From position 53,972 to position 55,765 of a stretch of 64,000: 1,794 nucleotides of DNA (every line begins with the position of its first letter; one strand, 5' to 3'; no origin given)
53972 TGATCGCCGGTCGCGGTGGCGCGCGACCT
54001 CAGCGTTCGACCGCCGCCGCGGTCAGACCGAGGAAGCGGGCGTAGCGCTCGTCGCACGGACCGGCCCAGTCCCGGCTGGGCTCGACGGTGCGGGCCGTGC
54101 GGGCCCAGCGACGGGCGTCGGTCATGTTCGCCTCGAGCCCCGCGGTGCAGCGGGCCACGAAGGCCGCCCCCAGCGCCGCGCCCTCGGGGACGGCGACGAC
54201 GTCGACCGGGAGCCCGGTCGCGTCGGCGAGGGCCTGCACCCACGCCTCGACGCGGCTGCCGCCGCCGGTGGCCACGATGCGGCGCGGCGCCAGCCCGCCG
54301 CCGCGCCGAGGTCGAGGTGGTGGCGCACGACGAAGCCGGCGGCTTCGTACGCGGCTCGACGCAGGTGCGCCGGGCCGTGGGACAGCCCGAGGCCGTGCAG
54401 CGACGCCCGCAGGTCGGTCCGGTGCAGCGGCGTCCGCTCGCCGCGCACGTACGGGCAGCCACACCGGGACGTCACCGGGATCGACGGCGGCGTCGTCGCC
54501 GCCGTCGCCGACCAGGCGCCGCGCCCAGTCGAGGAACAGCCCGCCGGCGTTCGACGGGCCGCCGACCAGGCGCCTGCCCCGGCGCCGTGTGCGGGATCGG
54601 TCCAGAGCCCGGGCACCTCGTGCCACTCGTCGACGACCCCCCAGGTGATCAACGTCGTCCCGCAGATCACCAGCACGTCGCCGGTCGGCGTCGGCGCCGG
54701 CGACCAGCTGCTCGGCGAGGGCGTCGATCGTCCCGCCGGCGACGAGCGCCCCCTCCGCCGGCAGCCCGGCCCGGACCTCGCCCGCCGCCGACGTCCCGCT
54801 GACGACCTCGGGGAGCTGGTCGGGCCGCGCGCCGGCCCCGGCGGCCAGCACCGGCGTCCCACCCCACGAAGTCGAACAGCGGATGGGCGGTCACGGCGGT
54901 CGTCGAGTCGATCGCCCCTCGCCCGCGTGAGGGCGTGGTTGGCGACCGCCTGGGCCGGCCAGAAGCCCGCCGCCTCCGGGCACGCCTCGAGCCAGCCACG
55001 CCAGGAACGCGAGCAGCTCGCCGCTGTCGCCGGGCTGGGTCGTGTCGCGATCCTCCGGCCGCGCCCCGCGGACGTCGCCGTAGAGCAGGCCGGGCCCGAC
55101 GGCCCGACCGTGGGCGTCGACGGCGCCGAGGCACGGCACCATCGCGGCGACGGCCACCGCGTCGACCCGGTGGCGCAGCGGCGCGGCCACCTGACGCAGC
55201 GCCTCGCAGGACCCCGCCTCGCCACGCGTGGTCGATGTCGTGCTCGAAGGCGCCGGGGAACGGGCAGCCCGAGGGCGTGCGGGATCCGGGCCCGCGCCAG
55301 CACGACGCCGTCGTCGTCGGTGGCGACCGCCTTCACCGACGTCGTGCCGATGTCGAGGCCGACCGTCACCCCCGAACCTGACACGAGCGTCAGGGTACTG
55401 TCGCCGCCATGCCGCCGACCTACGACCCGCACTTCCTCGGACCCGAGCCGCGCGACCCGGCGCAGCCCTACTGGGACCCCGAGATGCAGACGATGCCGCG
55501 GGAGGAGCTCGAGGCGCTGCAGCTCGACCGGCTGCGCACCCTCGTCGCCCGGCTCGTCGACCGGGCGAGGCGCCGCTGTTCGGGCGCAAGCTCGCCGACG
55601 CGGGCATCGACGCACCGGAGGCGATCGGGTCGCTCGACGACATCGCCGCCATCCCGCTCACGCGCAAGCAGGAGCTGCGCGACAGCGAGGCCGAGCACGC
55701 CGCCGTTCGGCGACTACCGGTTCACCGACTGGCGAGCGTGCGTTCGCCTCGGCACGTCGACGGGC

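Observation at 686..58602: A 16-bp palindrome CTGACR-N4-YGTCAG sits in front of nearly every transcription unit (14 copies): signature of one large, uncharacterised catabolic regulon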

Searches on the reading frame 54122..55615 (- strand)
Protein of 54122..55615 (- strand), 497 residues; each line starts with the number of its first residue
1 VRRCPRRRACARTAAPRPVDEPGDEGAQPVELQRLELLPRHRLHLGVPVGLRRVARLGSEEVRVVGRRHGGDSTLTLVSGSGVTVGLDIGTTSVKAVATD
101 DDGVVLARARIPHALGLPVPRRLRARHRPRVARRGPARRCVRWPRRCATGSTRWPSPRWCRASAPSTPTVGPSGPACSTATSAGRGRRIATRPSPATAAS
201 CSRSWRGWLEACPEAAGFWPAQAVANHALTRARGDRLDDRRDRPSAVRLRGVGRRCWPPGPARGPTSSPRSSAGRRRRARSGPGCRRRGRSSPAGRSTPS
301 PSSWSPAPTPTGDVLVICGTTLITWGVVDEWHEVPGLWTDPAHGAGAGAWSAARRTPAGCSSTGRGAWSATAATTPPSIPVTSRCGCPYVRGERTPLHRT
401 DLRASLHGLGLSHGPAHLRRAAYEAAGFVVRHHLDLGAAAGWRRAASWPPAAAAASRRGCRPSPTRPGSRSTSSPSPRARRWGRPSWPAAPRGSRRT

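Call 47: search_protein_families(library=pfam, max_evalue=0.001, proteins=[window:54122-55615:-])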
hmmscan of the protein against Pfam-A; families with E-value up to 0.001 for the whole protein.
window:54122-55615:- (497 aa): 3 families
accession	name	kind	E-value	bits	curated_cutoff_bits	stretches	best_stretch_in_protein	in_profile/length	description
PF02782.22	FGGY_C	-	4.6e-07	30.3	27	1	368-435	77-140/198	FGGY family of carbohydrate kinases, C-terminal domain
PF01869.26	BcrAD_BadFG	-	0.00012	22.2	31.5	0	85-110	1-26/271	BadF/BadG/BcrA/BcrD ATPase family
PF00370.27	FGGY_N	-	0.00087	19.4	28.8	0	84-120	2-38/245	FGGY family of carbohydrate kinases, N-terminal domain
